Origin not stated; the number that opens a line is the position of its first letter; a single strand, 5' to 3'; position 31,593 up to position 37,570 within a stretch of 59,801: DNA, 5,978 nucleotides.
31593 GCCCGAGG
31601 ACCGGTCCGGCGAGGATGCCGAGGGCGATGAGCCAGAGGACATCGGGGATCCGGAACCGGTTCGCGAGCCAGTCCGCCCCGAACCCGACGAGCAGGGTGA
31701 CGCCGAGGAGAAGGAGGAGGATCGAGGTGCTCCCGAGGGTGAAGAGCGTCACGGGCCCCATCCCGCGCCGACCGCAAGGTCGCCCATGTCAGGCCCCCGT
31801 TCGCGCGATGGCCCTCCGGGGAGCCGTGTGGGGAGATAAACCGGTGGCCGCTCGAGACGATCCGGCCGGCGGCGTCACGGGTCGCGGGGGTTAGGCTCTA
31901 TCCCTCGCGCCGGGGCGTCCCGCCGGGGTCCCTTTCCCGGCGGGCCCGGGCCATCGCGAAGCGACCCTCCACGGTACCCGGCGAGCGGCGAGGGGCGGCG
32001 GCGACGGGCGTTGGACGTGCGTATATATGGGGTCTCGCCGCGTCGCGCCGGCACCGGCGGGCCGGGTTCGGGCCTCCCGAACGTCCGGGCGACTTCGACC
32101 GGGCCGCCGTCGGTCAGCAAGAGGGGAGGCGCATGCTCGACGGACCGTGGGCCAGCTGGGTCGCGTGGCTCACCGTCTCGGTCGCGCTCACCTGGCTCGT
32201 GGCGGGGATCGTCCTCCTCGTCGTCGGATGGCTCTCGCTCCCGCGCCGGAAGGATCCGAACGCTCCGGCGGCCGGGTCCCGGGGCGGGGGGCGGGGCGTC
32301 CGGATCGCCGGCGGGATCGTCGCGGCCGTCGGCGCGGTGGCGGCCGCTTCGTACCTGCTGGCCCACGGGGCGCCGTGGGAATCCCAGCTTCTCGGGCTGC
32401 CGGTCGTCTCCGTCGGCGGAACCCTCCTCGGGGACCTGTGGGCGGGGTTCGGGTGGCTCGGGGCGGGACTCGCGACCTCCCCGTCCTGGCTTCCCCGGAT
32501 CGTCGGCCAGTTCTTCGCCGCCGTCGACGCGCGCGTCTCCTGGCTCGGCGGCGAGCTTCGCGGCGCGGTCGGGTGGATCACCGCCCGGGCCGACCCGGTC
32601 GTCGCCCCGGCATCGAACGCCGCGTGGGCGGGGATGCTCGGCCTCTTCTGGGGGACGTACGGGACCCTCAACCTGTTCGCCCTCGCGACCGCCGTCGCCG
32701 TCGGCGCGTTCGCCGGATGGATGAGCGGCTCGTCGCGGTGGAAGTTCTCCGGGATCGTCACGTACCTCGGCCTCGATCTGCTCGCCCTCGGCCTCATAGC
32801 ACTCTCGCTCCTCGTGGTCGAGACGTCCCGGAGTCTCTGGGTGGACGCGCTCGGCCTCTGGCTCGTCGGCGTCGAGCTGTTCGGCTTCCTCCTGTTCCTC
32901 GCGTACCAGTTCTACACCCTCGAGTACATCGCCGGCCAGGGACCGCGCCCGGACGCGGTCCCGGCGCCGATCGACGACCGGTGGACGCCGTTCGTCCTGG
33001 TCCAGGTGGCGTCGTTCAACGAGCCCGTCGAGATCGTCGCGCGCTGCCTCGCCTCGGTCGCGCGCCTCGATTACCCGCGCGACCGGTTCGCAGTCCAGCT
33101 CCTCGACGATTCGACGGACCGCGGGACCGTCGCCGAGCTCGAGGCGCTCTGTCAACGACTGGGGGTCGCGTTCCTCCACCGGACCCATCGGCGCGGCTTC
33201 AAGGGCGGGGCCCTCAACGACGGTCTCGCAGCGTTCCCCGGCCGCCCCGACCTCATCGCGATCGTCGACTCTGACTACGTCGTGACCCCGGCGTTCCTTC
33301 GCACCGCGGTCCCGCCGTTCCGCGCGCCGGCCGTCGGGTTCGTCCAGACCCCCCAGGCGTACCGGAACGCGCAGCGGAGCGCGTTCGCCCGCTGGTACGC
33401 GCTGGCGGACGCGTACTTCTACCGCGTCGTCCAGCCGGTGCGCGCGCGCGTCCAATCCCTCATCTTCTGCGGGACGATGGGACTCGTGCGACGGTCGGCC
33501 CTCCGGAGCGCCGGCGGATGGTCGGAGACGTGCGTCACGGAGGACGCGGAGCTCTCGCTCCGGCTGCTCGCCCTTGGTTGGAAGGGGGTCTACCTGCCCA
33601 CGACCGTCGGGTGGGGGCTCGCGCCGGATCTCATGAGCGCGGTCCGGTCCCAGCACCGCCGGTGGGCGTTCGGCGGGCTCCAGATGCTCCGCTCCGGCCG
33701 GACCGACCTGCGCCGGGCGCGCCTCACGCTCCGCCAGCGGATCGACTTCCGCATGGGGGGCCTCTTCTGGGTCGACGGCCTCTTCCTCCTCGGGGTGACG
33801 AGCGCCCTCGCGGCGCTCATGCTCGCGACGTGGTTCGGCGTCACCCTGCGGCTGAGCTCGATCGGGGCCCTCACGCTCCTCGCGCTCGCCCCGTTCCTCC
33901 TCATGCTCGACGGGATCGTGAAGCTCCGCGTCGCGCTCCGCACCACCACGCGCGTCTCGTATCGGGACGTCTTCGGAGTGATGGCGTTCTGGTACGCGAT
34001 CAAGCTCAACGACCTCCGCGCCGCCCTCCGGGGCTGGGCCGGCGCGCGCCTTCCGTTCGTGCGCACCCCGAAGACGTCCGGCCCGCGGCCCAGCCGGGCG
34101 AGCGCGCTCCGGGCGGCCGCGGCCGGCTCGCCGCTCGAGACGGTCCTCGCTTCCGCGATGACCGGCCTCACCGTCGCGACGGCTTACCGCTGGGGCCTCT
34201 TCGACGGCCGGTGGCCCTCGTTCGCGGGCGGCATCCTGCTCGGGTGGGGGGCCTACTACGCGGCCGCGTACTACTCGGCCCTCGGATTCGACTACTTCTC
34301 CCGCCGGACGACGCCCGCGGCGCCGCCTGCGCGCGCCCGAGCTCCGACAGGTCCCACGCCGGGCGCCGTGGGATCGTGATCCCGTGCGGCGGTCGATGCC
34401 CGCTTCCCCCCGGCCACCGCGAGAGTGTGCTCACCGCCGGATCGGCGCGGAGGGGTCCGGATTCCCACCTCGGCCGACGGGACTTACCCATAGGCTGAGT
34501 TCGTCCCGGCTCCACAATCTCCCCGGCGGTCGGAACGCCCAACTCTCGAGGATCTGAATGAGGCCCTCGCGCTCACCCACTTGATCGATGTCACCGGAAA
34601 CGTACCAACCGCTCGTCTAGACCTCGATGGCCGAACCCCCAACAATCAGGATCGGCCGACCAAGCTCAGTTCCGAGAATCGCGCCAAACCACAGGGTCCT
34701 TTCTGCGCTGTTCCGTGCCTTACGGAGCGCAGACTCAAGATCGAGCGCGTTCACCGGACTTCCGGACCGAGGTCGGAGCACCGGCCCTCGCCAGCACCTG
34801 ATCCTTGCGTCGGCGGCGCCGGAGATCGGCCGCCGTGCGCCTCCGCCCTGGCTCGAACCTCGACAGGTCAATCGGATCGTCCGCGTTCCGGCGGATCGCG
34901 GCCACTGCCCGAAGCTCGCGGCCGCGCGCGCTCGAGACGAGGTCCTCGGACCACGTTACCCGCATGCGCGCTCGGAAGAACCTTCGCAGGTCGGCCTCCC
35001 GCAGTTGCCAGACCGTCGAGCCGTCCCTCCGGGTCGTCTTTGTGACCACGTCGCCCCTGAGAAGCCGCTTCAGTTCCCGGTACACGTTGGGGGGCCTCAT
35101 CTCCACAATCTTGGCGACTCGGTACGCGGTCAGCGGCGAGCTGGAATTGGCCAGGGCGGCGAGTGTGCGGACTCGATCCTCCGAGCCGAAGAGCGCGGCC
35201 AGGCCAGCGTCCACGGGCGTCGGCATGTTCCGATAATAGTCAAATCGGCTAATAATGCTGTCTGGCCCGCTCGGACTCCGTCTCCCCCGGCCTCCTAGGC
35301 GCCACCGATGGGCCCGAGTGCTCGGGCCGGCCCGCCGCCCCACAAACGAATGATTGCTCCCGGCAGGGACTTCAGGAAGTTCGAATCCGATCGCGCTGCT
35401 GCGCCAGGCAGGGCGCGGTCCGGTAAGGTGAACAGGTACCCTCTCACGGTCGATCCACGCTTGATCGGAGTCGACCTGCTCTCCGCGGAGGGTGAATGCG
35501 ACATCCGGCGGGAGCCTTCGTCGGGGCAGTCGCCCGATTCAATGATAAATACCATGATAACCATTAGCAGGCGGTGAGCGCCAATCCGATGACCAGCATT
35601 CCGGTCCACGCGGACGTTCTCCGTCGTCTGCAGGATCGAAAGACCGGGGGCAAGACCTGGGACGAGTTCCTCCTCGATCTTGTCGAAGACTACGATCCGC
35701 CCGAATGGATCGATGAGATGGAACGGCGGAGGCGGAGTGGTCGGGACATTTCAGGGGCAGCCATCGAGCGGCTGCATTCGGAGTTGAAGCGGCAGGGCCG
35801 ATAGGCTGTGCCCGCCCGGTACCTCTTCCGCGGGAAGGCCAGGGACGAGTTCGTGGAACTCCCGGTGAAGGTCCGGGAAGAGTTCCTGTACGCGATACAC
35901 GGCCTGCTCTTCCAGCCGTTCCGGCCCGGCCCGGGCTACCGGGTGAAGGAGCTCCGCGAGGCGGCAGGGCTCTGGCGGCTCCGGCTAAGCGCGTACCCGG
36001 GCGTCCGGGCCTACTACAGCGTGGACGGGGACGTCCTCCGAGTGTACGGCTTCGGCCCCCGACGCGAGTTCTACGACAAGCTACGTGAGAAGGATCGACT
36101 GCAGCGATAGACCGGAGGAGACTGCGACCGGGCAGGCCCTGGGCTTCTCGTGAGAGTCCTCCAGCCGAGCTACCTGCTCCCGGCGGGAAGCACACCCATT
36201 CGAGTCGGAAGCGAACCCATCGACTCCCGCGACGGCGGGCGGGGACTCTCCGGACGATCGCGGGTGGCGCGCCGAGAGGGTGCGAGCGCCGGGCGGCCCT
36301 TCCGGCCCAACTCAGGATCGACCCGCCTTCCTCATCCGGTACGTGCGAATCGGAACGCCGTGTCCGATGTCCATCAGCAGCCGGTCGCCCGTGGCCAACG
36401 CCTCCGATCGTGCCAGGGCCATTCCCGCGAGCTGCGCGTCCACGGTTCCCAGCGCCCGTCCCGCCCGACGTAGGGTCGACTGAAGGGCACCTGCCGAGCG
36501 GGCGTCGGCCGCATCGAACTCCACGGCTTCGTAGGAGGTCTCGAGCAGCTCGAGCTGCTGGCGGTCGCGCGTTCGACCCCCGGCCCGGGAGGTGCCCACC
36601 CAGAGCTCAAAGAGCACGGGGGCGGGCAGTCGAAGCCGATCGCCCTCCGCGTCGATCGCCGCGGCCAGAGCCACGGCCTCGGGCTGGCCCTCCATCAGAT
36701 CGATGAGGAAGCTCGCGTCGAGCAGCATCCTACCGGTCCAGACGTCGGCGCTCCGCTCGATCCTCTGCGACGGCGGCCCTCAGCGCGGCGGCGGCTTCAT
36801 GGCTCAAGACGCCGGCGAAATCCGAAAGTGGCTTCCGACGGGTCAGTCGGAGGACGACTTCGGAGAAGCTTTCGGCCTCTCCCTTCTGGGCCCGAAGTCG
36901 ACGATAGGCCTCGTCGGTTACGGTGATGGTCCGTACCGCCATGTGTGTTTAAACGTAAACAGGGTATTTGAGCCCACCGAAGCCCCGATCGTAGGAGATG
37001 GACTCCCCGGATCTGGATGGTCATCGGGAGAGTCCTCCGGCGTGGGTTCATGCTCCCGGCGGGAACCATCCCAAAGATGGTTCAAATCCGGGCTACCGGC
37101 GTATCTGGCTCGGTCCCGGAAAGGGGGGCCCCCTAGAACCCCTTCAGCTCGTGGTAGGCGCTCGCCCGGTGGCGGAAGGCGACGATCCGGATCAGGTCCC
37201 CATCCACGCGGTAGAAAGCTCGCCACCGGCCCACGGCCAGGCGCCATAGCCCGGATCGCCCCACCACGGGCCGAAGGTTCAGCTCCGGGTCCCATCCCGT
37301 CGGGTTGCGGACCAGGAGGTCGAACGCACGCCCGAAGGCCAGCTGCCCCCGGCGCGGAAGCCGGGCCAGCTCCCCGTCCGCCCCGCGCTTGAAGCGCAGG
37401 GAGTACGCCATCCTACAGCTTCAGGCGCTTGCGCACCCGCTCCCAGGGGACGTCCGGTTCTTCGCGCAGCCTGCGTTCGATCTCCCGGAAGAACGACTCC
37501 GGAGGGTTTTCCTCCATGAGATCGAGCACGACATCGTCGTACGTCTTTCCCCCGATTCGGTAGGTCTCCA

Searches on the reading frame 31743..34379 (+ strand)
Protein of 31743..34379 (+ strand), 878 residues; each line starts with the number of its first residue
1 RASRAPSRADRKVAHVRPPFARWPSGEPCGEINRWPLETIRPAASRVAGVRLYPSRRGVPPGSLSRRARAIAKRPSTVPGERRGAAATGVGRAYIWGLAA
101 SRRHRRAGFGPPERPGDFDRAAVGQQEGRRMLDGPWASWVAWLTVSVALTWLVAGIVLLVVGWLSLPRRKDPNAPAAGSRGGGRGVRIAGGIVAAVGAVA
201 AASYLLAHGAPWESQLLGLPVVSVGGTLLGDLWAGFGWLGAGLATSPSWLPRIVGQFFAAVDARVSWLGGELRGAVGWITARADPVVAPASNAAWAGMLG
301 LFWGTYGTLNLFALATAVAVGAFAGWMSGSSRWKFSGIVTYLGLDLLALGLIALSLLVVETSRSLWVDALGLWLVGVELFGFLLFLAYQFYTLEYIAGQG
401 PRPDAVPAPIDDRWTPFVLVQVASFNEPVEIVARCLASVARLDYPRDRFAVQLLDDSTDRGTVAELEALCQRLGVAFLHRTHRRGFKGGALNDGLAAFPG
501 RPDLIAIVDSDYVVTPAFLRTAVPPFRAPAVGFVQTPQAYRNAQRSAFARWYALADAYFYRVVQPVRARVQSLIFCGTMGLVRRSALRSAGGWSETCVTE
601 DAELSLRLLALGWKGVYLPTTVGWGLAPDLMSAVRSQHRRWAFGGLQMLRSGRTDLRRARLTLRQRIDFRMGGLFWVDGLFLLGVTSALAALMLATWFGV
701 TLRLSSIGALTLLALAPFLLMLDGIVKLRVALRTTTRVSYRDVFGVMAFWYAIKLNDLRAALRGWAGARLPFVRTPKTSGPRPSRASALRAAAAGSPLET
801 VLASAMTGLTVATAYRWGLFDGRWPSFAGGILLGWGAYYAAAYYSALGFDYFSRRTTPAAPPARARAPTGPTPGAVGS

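Call 81: search_protein_families(library=pfam, proteins=[window:31743-34379:+], max_evalue=0.001)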
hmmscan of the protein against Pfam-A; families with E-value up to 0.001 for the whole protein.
window:31743-34379:+ (878 aa): 5 families
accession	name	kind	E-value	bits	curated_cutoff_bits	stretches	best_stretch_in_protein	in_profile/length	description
PF13641.12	Glyco_tranf_2_3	-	4.5e-30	105.8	27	1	418-644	3-230/230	Glycosyltransferase like family 2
PF13632.12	Glyco_trans_2_3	-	1.9e-26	93.5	27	1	505-698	2-192/198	Glycosyl transferase family group 2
PF00535.33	Glycos_transf_2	-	8.8e-17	62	23.3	1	422-588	4-165/168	Glycosyl transferase family 2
PF13506.12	Glyco_transf_21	-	2.7e-10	40.4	21.7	1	501-642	30-173/174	Glycosyl transferase family 21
PF03552.20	Cellulose_synt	-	1e-05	24.7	24.7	1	592-730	416-557/722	Cellulose synthase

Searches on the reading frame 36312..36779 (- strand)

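Call 99: search_protein_families(library=pfam, proteins=[window:36312-36779:-], max_evalue=0.01)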
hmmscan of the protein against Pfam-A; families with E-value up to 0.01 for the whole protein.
window:36312-36779:- (155 aa): 1 family
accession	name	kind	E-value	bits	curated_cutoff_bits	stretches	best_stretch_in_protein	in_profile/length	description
PF01850.27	PIN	-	7.7e-15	56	23.6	1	18-134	1-113/120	PIN domain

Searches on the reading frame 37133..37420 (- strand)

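Call 99: search_protein_families(library=pfam, proteins=[window:37133-37420:-], max_evalue=0.01)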
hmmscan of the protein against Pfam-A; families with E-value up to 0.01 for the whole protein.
window:37133-37420:- (95 aa): 1 family
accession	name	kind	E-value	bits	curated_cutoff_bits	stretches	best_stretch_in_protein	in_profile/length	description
PF05016.21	ParE_toxin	-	1.2e-08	35.9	23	1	9-89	2-89/89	ParE toxin of type II toxin-antitoxin system, parDE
